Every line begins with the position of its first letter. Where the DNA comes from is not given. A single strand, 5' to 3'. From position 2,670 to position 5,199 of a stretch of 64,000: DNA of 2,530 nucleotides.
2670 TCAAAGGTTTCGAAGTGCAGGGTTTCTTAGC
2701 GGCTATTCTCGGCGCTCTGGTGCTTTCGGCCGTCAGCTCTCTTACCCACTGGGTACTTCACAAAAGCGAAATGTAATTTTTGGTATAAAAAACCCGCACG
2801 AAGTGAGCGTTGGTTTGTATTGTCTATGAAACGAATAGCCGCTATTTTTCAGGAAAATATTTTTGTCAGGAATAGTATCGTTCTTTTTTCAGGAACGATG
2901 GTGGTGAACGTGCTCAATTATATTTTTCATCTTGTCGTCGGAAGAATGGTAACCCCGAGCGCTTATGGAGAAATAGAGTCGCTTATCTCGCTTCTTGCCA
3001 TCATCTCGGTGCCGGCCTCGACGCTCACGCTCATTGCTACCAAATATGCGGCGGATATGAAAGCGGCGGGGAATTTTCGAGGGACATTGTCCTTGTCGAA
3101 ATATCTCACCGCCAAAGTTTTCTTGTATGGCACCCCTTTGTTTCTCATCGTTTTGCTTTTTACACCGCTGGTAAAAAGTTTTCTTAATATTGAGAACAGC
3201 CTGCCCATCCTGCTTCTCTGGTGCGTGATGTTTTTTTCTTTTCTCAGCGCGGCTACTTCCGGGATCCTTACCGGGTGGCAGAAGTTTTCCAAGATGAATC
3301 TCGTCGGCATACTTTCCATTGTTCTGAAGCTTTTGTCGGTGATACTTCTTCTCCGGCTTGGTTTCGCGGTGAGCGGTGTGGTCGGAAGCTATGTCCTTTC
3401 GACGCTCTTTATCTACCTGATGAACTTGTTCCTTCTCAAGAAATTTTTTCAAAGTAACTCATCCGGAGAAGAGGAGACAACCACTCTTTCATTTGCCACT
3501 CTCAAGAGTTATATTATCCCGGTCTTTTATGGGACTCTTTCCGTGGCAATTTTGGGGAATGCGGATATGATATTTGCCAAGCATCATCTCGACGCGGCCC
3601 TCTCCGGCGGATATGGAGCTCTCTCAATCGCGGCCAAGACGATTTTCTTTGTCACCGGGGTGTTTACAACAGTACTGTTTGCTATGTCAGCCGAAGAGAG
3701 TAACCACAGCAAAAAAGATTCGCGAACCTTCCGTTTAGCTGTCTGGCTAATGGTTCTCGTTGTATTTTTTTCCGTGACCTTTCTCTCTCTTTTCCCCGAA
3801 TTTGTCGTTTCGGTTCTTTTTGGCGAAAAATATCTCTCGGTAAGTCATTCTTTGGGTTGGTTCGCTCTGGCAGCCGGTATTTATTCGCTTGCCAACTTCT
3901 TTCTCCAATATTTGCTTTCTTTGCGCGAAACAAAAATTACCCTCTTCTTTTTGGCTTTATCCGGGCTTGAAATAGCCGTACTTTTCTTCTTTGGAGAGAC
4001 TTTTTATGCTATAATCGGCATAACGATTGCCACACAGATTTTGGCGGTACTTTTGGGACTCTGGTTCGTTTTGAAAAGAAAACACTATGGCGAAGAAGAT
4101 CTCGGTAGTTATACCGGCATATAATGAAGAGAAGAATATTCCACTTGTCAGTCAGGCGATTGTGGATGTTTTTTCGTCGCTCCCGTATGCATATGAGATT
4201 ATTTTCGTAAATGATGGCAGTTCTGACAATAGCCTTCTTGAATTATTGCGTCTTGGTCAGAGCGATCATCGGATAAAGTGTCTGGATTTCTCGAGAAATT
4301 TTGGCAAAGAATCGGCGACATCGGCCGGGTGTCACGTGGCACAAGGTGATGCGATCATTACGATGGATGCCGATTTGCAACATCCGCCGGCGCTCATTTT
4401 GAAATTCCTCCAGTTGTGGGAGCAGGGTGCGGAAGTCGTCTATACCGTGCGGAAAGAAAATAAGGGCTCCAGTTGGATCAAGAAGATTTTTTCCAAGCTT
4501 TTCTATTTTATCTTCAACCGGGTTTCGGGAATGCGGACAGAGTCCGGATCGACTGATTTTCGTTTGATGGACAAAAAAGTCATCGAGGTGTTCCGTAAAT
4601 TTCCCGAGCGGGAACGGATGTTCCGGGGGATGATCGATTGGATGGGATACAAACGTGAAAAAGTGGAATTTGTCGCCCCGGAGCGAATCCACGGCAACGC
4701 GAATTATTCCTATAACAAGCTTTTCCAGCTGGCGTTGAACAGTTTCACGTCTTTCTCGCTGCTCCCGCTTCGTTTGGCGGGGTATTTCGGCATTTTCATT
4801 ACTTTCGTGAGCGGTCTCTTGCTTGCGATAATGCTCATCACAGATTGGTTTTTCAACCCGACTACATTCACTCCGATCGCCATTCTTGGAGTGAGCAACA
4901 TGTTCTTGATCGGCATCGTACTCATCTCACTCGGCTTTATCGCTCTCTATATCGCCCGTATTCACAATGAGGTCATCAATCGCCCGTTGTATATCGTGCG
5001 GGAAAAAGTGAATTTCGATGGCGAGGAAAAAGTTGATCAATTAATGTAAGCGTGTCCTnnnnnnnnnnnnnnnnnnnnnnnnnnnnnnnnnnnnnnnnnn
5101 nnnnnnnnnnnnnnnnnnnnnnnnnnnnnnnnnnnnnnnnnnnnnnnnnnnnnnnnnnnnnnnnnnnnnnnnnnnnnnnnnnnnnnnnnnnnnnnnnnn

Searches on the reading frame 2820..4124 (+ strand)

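Call 20: search_protein_families(library=pfam, proteins=[window:2820-4124:+])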
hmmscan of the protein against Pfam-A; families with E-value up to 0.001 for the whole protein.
window:2820-4124:+ (434 aa): 2 families
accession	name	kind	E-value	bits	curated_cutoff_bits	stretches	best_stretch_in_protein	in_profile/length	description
PF01943.22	Polysacc_synt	-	7.2e-09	35.9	28.2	1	16-275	2-254/274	Polysaccharide biosynthesis protein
PF13440.11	Polysacc_synt_3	-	2.8e-06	27.2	23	1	93-341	48-291/293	Polysaccharide biosynthesis protein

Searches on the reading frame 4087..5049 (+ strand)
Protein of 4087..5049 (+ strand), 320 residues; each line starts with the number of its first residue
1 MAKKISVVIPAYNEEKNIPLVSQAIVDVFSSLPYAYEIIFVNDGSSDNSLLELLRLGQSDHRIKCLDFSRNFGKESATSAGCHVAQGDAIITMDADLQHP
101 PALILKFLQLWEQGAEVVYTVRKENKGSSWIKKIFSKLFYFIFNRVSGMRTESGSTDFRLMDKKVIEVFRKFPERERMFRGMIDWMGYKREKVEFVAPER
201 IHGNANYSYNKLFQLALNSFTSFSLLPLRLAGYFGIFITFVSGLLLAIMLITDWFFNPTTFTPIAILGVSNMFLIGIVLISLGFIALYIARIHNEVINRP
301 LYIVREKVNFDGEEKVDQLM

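Call 20: search_protein_families(library=pfam, proteins=[window:4087-5049:+])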
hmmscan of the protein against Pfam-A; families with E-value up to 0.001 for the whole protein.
window:4087-5049:+ (320 aa): 3 families
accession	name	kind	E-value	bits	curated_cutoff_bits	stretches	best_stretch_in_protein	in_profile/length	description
PF00535.33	Glycos_transf_2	-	8.3e-30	104.4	23.3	1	6-167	1-165/168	Glycosyl transferase family 2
PF10111.15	Glyco_tranf_2_2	-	1.7e-06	28.2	27.3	1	6-101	1-96/276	Glycosyltransferase like family 2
PF13641.12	Glyco_tranf_2_3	-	3e-05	24.6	27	1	5-133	3-134/230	Glycosyltransferase like family 2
